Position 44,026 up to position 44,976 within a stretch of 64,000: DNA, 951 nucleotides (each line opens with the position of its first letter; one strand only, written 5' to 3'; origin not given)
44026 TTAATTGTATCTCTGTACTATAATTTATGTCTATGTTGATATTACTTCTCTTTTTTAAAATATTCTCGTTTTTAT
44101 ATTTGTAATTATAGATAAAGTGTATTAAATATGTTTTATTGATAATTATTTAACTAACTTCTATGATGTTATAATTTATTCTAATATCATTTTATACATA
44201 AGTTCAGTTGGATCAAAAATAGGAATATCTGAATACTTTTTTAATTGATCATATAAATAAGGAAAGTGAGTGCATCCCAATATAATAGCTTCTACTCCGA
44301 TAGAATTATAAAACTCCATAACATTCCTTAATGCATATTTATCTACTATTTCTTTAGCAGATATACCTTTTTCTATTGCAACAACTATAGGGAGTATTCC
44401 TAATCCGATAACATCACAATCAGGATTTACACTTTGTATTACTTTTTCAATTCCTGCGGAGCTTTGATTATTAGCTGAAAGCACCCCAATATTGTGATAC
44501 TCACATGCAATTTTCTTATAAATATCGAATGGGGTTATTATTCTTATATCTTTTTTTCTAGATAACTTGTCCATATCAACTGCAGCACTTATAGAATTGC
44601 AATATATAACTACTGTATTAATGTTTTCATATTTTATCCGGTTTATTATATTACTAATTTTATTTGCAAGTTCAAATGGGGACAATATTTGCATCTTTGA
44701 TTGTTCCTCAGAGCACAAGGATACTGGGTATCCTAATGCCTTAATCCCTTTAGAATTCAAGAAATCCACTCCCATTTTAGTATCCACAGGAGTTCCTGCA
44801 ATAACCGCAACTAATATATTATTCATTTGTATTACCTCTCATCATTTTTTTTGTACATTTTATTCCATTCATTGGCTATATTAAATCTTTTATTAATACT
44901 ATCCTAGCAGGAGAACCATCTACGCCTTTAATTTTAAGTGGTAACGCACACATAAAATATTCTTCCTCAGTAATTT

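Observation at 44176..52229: Glycyl-radical-enzyme locus co-organised with an Fsa-type aldolase, G6PD, a cyclase-family hydrolase and a racemase-like protein, under a DeoR regulator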

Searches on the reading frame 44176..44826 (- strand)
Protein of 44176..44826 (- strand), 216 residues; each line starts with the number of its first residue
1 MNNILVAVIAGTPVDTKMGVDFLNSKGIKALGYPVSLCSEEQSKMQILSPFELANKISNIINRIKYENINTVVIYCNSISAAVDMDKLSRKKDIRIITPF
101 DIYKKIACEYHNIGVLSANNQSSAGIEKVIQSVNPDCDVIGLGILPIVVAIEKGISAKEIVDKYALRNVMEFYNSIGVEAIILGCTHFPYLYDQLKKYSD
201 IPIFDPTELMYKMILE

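Call 3: search_protein_families(library=pfam, proteins=[window:44176-44826:-])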
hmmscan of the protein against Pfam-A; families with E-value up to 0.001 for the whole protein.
window:44176-44826:- (216 aa): 1 family
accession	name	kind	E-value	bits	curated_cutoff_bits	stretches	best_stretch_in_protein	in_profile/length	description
PF01177.27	Asp_Glu_race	-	1.1e-09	38.9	31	1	58-211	57-208/211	Asp/Glu/Hydantoin racemase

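Call 4: search_protein_families(library=ncbifam, proteins=[window:44176-44826:-])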
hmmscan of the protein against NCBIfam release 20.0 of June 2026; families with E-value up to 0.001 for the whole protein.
window:44176-44826:- (216 aa): 4 families
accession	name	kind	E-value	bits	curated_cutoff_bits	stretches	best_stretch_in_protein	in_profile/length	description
TIGR00067.1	glut_race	equivalog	1.1e-17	64.4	146.65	1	51-202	43-197/251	glutamate racemase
NF002035.0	PRK00865.1-3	equivalog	9.7e-12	45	328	1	59-198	56-197/267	glutamate racemase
NF002034.1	PRK00865.1-1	equivalog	1.2e-07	31.2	408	1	56-197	48-193/260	glutamate racemase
NF052483.1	racemase_CuyB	equivalog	2.2e-05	24.5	190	1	57-214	60-221/225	cysteate racemase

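Call 45: find_homologous_proteins(query=window:44176-44826:-, max_evalue=1e-10)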
Query window:44176-44826:- (216 aa): 421 proteins with E <= 1e-10 among 634 candidates; the best 120 are listed.
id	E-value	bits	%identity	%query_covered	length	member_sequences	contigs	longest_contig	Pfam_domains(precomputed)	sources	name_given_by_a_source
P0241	3.3e-135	466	100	100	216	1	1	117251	PF01177.28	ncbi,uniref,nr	ncbi:aspartate/glutamate racemase family protein [Clostridium algoriphilum]|uniref:aspartate/glutama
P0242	1.0e-115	403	86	99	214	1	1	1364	PF01177.28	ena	-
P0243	1.2e-109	383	82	99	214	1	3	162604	PF01177.28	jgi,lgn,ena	-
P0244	5.6e-108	377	80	99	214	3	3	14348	PF01177.28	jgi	-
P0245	1.8e-103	363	78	98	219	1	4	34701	PF01177.28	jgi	-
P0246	3.3e-100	352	73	99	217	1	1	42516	PF01177.28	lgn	-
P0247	5.9e-99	348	73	99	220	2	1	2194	PF01177.28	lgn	-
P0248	4.9e-98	345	72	100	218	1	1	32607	PF01177.28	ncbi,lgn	-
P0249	7.6e-98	344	71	100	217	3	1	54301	PF01177.28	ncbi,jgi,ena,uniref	ncbi:MAG TPA: aspartate/glutamate racemase family protein [Clostridium sp.]|uniref:aspartate/glutama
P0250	8.3e-98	344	71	99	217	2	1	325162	PF01177.28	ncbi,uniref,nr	ncbi:aspartate/glutamate racemase family protein [Clostridium peptidivorans]|uniref:aspartate/glutam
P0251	1.2e-97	344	70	100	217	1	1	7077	PF01177.28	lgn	-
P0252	1.2e-97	344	71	99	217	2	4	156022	PF01177.28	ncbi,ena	-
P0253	1.4e-97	343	71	99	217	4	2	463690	PF01177.28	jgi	-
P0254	3.6e-97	342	72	99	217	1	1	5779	PF01177.28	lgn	-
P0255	3.9e-97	342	71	99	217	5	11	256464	PF01177.28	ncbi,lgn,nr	ncbi:aspartate/glutamate racemase family protein [Clostridium sp. HMP27]|nr:aspartate/glutamate race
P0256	4.7e-97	342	71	99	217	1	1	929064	PF01177.28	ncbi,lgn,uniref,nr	ncbi:glutamate racemase [Clostridium pascui]|uniref:aspartate/glutamate racemase family protein n=1 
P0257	5.2e-97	342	74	100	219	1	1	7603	PF01177.28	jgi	-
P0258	5.8e-97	341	69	100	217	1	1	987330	PF01177.28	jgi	jgi:glutamate racemase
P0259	7.4e-97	341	73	99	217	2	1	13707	PF01177.28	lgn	-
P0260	1.2e-96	340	72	99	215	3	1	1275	PF01177.28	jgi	-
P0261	1.2e-96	340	73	100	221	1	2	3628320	PF01177.28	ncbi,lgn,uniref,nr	ncbi:aspartate/glutamate racemase family protein [Tepidibacter aestuarii]|uniref:aspartate/glutamate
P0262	5.0e-96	338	72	100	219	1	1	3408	PF01177.28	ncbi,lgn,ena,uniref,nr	ncbi:aspartate/glutamate racemase family protein [Romboutsia sp.]|uniref:aspartate/glutamate racemas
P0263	6.3e-96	338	69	100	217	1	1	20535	PF01177.28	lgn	-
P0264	9.2e-96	337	71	100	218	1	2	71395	PF01177.28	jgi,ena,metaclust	metaclust:\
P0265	1.4e-95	337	71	99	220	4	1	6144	PF01177.28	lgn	-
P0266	1.4e-95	337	73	99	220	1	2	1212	PF01177.28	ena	-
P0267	1.8e-95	337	73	100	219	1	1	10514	PF01177.28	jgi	-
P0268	2.0e-95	336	73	99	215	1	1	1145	PF01177.28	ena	-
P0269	4.7e-95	335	73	99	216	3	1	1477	PF01177.28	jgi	jgi:glutamate racemase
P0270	4.8e-95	335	72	99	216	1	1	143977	PF01177.28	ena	-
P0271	6.6e-95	335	71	99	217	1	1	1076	PF01177.28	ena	-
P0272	3.7e-94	332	71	100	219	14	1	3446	PF01177.28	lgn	-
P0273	5.0e-93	329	72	97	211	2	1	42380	PF01177.28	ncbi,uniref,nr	ncbi:aspartate/glutamate racemase family protein [Clostridium lacusfryxellense]|uniref:aspartate/glu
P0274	5.4e-93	328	71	99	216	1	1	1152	PF01177.28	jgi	jgi:glutamate racemase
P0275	3.1e-92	326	71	99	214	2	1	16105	PF01177.28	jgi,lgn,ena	-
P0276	5.3e-92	325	68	100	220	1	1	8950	PF01177.28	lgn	-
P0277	1.3e-91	324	70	99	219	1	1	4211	PF01177.28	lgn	-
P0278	1.9e-91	323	72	97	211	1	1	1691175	PF01177.28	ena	-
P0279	1.1e-90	321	72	97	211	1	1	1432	PF01177.28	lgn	-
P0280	3.3e-90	319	67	100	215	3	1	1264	PF01177.28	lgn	-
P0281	4.1e-90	319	70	99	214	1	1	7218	PF01177.28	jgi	-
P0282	8.6e-90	318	68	100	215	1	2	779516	PF01177.28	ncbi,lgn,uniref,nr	ncbi:aspartate/glutamate racemase family protein [Clostridium lundense]|uniref:aspartate/glutamate r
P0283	1.4e-89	317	65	100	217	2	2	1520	PF01177.28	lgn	-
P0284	4.8e-89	316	67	99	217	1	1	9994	PF01177.28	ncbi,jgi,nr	ncbi:MAG: glutamate racemase [Clostridiales bacterium]|jgi:glutamate racemase|nr:glutamate racemase 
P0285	9.2e-89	315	68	99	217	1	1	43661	PF01177.28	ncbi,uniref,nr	ncbi:aspartate/glutamate racemase family protein [Clostridium sp. ZS2-4]|uniref:aspartate/glutamate 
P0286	1.2e-88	314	67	99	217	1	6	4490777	PF01177.28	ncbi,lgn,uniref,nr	ncbi:glutamate racemase [Clostridium tetanomorphum]|uniref:Asp/Glu/hydantoin racemase n=1 Tax=Clostr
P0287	3.4e-86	306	66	99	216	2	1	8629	PF01177.28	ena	-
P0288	1.2e-85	305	63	100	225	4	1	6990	PF01177.28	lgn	-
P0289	5.9e-85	302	63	99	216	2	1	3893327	PF01177.28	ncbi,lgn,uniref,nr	ncbi:Asp/Glu/hydantoin racemase [Clostridium sp. MB40-C1]|uniref:Asp/Glu/hydantoin racemase n=1 Tax=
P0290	4.5e-84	299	63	99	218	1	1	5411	PF01177.28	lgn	-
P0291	1.2e-83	298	62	99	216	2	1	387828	PF01177.28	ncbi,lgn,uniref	ncbi:Asp/Glu/hydantoin racemase [Clostridium brassicae]|uniref:Asp/Glu/hydantoin racemase n=1 Tax=Cl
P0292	2.1e-82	294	63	100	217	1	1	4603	PF01177.28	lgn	-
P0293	3.2e-82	293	62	100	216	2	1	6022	PF01177.28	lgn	-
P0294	4.3e-82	293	63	99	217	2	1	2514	PF01177.28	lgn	-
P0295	4.6e-82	293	62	100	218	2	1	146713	PF01177.28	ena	-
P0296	7.2e-82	292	73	83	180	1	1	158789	PF01177.28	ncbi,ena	-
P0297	9.3e-82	292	61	100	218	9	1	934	PF01177.28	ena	-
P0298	5.0e-81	289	61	100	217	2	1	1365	PF01177.28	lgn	-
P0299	2.7e-80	287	62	99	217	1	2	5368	PF01177.28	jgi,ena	-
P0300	7.2e-80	286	61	99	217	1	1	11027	PF01177.28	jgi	jgi:glutamate racemase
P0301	7.8e-80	285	60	100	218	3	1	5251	PF01177.28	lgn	-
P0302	8.4e-80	285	60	97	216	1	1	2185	PF01177.28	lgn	-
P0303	3.8e-79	283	60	100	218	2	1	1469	PF01177.28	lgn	-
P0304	4.4e-79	283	60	98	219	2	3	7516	PF01177.28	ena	-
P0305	1.3e-78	282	58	100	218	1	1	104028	PF01177.28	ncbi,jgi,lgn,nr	ncbi:MAG: glutamate racemase [Firmicutes bacterium]|nr:glutamate racemase [Bacillota bacterium]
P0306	2.3e-78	281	58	100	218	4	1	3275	PF01177.28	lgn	-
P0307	4.2e-78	280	60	100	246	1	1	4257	PF01177.28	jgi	jgi:Asp/Glu/hydantoin racemase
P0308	4.4e-78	280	59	100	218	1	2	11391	PF01177.28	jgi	jgi:glutamate racemase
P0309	5.5e-78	279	60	100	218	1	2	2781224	PF01177.28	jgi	jgi:glutamate racemase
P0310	5.7e-78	279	60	100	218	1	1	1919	PF01177.28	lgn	-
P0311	9.1e-78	279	58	100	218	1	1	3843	PF01177.28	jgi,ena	-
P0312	3.0e-77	277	59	100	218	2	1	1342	PF01177.28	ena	-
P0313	4.5e-77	276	60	99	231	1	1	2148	PF01177.28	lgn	-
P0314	9.3e-77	275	59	100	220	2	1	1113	PF01177.28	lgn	-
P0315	1.2e-76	275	58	100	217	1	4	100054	PF01177.28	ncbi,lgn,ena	-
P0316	1.3e-76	275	58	100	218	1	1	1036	PF01177.28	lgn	-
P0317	4.2e-76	273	58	99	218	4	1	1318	PF01177.28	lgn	-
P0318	1.2e-75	272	58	100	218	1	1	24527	PF01177.28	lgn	-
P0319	3.9e-75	270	57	100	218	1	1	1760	PF01177.28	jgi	-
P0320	4.8e-75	270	58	98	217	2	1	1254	PF01177.28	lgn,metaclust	metaclust:\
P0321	5.2e-75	270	71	79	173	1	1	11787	PF01177.28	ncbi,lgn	-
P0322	8.4e-75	269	55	100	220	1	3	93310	PF01177.28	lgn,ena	-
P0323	9.6e-75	269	57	100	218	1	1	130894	PF01177.28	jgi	-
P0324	2.8e-74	267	69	83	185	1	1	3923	PF01177.28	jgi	jgi:glutamate racemase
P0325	3.2e-73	264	54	100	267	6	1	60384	PF01177.28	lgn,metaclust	metaclust:status=active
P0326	3.3e-73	264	54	99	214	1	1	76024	PF01177.28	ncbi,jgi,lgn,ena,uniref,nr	ncbi:aspartate/glutamate racemase family protein [Gudongella oleilytica]|uniref:aspartate/glutamate 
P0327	4.3e-73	263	55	100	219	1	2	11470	PF01177.28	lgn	-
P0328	6.7e-73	263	55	100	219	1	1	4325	PF01177.28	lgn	-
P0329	7.2e-73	263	56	100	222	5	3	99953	PF01177.28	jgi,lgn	jgi:glutamate racemase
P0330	1.6e-72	262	54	100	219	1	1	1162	PF01177.28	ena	-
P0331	2.1e-72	261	54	100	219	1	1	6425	PF01177.28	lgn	-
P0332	3.1e-72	261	55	97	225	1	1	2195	PF01177.28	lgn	-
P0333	3.8e-72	260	54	100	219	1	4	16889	PF01177.28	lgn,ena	-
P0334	7.0e-72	260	54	100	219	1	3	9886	PF01177.28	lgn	-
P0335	8.0e-72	259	53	99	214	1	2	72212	PF01177.28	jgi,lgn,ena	-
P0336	8.2e-72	259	54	97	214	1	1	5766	PF01177.28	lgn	-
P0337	1.1e-71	259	53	99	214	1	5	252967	PF01177.28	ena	-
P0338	1.8e-71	258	53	99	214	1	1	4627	PF01177.28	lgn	-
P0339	2.6e-71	258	54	97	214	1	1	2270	PF01177.28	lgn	-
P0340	4.5e-71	257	54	100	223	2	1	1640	PF01177.28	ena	-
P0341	8.3e-71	256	52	99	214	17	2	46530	PF01177.28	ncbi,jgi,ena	jgi:glutamate racemase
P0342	1.4e-70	255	55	100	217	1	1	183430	PF01177.28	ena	-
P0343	8.3e-70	253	52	99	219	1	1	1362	PF01177.28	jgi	-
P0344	1.2e-69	252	50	100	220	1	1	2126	PF01177.28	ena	-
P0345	1.4e-69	252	57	99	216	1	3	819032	PF01177.28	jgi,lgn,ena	-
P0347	1.1e-62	230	52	97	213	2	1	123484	PF01177.28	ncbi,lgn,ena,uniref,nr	ncbi:aspartate/glutamate racemase family protein [uncultured Clostridium sp.]|uniref:aspartate/gluta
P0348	2.4e-62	228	53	97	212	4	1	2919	PF01177.28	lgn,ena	-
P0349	2.9e-62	228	56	84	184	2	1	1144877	PF01177.28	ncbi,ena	-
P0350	2.6e-61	225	50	98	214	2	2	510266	PF01177.28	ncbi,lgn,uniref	ncbi:aspartate/glutamate racemase family protein [Clostridium malenominatum]|uniref:Aspartate/glutam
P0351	2.7e-59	218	48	98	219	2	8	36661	PF01177.28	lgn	-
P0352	4.1e-59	218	48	98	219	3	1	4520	PF01177.28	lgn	-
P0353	2.0e-58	216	47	98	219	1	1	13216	PF01177.28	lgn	-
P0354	1.0e-57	213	49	98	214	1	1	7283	PF01177.28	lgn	-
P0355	1.8e-57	212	46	100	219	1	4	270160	PF01177.28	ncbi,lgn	-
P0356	1.9e-57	212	51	94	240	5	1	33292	PF01177.28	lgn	-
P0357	8.4e-57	210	49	98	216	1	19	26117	PF01177.28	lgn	-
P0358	1.0e-56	210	47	98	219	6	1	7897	PF01177.28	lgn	-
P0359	2.1e-56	209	45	99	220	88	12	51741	PF01177.28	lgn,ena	-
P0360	2.4e-56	209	45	98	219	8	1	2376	PF01177.28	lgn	-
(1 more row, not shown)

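Call 46: find_encoding_contigs(protein=P0261, flank=5000, max_places=1)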
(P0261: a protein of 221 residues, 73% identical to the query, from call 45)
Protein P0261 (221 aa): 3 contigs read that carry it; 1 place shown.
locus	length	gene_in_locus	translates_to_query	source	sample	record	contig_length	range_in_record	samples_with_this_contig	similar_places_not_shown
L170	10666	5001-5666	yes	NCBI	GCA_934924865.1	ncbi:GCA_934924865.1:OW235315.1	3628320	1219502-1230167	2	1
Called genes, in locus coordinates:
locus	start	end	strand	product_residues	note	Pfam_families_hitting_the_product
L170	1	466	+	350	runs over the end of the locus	PF00155:Aminotran_1_2, PF00266:Aminotran_5 (weak), PF04864:Alliinase_C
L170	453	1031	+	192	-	PF00475:IGPD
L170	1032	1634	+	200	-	PF00117:GATase, PF07685:GATase_3, PF01174:SNO (weak)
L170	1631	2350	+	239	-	PF00977:His_biosynth, PF01207:Dus (faint)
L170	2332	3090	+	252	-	PF00977:His_biosynth, PF01791:DeoC (faint), PF01207:Dus (faint), PF03060:NMO (faint)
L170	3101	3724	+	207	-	PF01502:PRA-CH, PF01503:PRA-PH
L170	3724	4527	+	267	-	PF02811:PHP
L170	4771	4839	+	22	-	-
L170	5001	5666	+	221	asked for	PF01177:Asp_Glu_race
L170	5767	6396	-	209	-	PF00156:Pribosyltran, PF14681:UPRTase (weak)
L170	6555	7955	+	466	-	PF02900:LigB, PF01875:Memo, PF01871:AMMECR1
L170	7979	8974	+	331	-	PF04055:Radical_SAM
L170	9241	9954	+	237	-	PF01048:PNP_UDP_1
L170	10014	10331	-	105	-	-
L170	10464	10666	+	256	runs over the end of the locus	-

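Call 47: find_encoding_contigs(protein=P0286, flank=5000, max_places=1)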
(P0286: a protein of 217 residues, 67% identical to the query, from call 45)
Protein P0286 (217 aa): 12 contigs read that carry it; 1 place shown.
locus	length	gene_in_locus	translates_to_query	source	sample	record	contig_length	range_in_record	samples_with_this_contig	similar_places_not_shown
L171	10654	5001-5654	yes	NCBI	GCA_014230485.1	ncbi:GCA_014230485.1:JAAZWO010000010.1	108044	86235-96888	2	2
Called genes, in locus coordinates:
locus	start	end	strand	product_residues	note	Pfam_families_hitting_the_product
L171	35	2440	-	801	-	PF00343:Phosphorylase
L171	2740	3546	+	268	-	PF00140:Sigma70_r1_2, PF04542:Sigma70_r2, PF04539:Sigma70_r3, PF04545:Sigma70_r4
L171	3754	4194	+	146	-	PF00583:Acetyltransf_1, PF13673:Acetyltransf_10, PF13508:Acetyltransf_7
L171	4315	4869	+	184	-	PF02915:Rubrerythrin, PF21349:RUBY_RBDX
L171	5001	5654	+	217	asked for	PF01177:Asp_Glu_race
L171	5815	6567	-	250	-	PF00899:ThiF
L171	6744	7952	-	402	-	PF00999:Na_H_Exchanger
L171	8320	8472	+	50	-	-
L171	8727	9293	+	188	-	PF13302:Acetyltransf_3, PF13420:Acetyltransf_4, PF13523:Acetyltransf_8 (weak), PF00583:Acetyltransf_1, PF13508:Acetyltransf_7 (weak)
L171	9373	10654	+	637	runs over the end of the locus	PF03063:Prismane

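Call 48: find_encoding_contigs(protein=P0326, flank=5000, max_places=1)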
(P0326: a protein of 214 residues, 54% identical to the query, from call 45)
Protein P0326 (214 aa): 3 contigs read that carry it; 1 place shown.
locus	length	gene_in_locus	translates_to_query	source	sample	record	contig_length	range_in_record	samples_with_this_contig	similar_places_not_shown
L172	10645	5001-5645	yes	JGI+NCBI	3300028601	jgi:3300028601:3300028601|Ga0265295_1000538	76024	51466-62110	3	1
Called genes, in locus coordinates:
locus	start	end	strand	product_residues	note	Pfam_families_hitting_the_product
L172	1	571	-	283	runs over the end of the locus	PF02548:Pantoate_transf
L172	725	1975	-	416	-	PF00083:Sugar_tr, PF07690:MFS_1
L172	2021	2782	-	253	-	PF09339:HTH_IclR, PF01614:IclR_C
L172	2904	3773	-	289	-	PF00892:EamA, PF03151:TPT, PF00892:EamA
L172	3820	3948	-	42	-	-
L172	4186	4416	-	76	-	PF00724:Oxidored_FMN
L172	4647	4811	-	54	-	-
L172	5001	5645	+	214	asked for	PF01177:Asp_Glu_race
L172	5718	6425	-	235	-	PF12281:NTP_transf_8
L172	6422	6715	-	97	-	PF20586:DUF6788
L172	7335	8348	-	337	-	PF00929:RNase_T, PF13482:RNase_H_2 (faint), PF00533:BRCT (weak)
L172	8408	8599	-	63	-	-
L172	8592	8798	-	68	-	-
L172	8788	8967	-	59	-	PF12728:HTH_17 (weak)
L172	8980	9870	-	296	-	-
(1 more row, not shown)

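Call 61: search_solved_structures(query=window:44176-44826:-, max_evalue=0.001)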
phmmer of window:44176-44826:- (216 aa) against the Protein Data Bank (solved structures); distinct sequences matched with E-value up to 0.001: 13.
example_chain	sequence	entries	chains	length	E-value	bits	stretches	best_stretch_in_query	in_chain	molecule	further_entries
3out_A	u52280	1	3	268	2.6e-10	43.7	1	68-214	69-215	Glutamate racemase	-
1zuw_A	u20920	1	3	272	2.7e-09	40.4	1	65-199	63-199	glutamate racemase 1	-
1b73_A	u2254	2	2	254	2.9e-09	40.3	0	148-210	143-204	GLUTAMATE RACEMASE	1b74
2gzm_A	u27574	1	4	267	6.8e-08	35.8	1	68-197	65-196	Glutamate racemase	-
3hfr_A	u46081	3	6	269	5.8e-06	29.5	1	62-196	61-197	Glutamate racemase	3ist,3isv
2jfq_A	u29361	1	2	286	6.3e-06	29.4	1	62-198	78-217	GLUTAMATE RACEMASE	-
3uhf_A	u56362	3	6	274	5.7e-05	26.3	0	163-199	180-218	Glutamate racemase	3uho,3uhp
2vvt_A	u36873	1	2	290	7.4e-05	25.9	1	67-194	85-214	GLUTAMATE RACEMASE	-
2jfo_A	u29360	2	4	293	7.6e-05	25.9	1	67-194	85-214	GLUTAMATE RACEMASE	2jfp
8udi_A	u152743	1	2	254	0.00047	23.3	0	65-198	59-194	Glutamate racemase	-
2jfx_A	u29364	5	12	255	0.00047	23.3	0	65-198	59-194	GLUTAMATE RACEMASE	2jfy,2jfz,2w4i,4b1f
8tba_A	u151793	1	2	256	0.00048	23.3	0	65-198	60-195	Glutamate racemase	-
5ijw_A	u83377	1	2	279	0.00068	22.8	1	68-193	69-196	Glutamate racemase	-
